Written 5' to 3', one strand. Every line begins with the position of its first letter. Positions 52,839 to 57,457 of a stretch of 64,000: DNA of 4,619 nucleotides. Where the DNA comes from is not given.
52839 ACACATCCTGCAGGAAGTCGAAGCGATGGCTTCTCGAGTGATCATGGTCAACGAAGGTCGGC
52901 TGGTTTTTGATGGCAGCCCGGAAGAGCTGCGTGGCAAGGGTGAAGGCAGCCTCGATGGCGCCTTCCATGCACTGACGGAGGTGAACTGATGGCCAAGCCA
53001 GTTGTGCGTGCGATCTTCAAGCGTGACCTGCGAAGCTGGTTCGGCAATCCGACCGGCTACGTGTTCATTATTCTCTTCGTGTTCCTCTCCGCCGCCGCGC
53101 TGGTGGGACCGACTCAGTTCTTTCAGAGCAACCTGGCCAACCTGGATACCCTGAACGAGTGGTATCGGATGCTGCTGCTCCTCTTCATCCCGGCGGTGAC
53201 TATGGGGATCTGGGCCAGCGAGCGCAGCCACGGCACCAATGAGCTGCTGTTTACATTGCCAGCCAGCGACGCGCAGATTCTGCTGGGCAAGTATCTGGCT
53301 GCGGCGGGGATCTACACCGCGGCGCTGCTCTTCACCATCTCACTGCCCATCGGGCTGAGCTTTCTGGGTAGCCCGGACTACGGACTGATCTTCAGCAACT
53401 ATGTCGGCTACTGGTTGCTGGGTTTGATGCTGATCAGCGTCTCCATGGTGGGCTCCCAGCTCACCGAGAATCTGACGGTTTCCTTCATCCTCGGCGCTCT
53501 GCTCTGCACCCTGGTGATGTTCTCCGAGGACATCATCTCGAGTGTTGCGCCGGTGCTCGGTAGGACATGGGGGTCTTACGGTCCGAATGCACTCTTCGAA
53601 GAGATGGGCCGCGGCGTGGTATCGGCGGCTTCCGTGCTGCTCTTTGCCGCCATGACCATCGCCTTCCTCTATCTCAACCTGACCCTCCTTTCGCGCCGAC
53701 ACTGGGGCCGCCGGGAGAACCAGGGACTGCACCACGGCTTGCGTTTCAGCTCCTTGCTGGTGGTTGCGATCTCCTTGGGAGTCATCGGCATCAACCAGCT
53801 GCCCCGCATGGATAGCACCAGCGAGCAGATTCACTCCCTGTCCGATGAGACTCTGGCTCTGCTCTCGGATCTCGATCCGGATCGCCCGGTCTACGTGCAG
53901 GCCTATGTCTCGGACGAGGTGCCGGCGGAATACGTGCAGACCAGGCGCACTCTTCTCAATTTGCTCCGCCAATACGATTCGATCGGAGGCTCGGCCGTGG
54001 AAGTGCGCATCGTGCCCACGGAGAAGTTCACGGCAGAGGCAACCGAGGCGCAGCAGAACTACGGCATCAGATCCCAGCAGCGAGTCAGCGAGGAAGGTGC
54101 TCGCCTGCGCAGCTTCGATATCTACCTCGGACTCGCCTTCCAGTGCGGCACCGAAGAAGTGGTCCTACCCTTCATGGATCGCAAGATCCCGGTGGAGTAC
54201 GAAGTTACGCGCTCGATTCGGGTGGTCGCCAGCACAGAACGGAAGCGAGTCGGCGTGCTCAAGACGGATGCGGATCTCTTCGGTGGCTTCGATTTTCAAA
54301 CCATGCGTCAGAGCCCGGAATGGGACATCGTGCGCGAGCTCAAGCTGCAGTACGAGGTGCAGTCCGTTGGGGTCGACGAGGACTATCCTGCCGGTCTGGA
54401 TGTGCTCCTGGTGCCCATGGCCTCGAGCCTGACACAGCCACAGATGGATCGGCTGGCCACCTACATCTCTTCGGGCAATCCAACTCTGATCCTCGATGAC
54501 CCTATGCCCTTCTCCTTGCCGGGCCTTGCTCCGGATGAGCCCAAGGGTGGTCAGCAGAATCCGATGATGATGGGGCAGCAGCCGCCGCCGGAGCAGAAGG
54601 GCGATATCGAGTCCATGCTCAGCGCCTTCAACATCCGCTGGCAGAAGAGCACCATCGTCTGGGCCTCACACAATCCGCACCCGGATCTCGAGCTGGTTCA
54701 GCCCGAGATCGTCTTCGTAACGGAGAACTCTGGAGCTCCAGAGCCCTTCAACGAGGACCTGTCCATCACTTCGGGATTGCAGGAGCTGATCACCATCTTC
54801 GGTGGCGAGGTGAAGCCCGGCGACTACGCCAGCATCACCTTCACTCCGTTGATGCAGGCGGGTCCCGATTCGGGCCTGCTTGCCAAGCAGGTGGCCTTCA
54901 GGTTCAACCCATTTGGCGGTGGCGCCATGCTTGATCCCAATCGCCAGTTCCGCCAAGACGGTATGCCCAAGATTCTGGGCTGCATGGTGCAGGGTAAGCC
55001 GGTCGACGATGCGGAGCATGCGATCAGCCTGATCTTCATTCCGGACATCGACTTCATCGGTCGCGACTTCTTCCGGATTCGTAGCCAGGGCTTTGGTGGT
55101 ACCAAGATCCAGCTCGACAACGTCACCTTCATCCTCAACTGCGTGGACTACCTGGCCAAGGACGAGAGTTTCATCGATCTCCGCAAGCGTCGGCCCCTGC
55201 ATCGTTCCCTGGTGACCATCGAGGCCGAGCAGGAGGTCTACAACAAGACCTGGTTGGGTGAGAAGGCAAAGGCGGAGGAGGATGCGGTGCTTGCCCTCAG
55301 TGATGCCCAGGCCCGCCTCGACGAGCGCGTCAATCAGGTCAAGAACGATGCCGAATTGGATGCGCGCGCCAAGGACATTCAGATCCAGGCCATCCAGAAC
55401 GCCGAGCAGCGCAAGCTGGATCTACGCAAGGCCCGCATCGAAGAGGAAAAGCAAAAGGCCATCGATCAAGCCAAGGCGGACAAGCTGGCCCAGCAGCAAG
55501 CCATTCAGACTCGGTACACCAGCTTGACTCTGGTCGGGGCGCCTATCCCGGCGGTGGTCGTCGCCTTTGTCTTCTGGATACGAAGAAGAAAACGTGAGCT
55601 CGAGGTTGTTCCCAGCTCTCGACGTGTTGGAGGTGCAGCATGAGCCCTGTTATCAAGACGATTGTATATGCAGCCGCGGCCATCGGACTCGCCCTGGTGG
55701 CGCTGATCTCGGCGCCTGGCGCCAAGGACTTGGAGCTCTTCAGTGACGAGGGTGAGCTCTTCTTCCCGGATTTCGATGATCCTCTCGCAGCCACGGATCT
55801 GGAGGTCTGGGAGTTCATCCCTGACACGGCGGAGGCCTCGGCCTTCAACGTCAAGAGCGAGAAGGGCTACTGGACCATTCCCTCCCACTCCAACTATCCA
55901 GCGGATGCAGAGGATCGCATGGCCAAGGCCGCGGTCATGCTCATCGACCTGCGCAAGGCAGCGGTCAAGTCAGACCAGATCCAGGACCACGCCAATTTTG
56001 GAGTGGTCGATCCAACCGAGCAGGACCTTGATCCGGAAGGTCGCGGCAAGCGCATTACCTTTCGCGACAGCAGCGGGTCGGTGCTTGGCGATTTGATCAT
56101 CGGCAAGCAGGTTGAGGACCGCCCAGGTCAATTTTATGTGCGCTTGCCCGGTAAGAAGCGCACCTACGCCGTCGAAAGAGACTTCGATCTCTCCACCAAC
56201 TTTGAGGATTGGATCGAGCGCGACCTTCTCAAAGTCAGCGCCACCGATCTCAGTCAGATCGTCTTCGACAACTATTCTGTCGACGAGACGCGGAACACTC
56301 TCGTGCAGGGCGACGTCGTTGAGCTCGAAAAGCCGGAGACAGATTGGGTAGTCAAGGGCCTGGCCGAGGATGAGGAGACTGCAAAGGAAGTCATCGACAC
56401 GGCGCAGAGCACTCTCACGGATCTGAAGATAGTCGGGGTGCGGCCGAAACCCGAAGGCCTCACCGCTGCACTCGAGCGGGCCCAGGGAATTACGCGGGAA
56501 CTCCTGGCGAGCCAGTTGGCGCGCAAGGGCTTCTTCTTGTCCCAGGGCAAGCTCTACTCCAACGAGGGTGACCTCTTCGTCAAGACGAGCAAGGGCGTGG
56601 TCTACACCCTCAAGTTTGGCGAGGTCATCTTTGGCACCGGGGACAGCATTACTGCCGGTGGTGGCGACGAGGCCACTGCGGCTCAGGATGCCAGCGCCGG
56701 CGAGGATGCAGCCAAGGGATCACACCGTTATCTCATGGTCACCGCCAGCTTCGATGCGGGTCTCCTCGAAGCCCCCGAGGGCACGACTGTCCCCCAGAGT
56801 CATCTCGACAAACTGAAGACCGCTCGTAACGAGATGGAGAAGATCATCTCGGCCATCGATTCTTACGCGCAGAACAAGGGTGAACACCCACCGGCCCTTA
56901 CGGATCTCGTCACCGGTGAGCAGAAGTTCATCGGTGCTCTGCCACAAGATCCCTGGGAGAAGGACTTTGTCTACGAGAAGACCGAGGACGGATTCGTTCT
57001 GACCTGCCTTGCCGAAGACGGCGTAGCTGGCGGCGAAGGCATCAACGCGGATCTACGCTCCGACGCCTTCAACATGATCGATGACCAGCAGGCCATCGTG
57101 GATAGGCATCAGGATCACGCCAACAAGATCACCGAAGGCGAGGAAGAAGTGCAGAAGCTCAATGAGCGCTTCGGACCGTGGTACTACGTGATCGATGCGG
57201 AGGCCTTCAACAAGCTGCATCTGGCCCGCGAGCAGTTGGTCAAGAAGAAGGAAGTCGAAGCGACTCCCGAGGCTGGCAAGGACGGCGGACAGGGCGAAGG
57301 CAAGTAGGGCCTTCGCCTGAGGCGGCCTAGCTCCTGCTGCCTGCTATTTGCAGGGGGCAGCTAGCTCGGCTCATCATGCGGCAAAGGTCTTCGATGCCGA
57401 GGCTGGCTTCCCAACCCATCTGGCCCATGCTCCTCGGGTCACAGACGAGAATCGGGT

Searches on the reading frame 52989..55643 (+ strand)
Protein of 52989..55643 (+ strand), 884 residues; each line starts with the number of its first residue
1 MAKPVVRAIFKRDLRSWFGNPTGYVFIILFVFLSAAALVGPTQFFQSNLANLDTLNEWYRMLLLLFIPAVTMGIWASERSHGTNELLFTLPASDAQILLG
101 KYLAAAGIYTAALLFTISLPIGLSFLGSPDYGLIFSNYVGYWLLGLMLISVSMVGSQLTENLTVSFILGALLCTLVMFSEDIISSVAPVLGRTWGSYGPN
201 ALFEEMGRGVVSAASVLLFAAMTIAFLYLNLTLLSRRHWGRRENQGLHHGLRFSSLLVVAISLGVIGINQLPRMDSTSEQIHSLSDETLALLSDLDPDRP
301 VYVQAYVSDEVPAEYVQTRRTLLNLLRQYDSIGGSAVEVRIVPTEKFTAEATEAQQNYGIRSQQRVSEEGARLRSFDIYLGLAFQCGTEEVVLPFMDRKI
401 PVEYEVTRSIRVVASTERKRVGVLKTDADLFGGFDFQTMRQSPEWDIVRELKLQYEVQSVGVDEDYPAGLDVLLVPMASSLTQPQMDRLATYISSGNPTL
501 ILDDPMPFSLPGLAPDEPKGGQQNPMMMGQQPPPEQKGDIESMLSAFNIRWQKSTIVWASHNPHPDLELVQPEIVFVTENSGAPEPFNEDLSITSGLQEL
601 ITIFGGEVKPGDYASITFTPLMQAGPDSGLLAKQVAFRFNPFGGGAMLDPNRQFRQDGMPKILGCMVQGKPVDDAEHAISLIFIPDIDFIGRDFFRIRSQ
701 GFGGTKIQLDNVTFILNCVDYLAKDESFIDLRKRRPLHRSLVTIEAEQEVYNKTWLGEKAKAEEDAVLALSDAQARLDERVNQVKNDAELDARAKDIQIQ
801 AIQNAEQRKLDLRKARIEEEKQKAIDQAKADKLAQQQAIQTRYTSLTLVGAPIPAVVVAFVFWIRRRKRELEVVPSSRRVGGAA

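Call 14: search_protein_families(library=pfam, proteins=[window:52989-55643:+], max_evalue=0.001)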
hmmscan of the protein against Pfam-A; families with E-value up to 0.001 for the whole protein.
window:52989-55643:+ (884 aa): 6 families
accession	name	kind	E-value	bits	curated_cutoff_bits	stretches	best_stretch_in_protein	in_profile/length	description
PF09822.16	ABC_transp_aux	-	2.3e-33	116.1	34.7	1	418-718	1-288/288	ABC-type uncharacterized transport system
PF23357.1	DUF7088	-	2.3e-16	60.3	27.8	1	279-384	2-104/105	Domain of unknown function (DUF7088)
PF12679.13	ABC2_membrane_2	-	2.9e-06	27.2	27.2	1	58-237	73-246/283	ABC-2 family transporter protein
PF13346.12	ABC2_membrane_5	-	3.2e-05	24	25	1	60-185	39-166/205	ABC-2 family transporter protein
PF12698.13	ABC2_membrane_3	-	4.7e-05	23.1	31.6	1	61-227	170-342/347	ABC-2 family transporter protein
PF12730.13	ABC2_membrane_4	-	0.0007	20.1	27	1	27-175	22-174/179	ABC-2 family transporter protein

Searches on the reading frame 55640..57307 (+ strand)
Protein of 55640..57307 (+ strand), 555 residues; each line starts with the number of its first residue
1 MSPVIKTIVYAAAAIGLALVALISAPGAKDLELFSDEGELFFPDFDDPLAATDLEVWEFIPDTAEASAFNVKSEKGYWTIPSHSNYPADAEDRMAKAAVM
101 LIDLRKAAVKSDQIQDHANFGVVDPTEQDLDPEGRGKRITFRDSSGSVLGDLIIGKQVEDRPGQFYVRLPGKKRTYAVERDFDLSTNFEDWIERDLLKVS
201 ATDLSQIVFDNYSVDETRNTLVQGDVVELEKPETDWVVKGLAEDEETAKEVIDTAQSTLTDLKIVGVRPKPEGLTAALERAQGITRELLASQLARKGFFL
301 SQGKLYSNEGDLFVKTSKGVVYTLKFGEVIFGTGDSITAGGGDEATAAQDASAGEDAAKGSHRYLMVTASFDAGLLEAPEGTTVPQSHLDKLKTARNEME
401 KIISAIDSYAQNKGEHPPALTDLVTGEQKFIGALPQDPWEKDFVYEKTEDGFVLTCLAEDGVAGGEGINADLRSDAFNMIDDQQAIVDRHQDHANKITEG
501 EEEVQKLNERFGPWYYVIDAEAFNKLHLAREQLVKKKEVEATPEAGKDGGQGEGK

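Call 14: search_protein_families(library=pfam, proteins=[window:55640-57307:+], max_evalue=0.001)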
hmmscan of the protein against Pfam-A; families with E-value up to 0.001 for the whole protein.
window:55640-57307:+ (555 aa): 2 families
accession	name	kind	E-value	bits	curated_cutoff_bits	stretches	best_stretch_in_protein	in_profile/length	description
PF14238.11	DUF4340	-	1.8e-19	71.1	25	1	78-274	1-180/183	Domain of unknown function (DUF4340)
PF08334.16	T2SSG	-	1.7e-08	34.9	21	1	391-474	10-107/108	Type II secretion system (T2SS), protein G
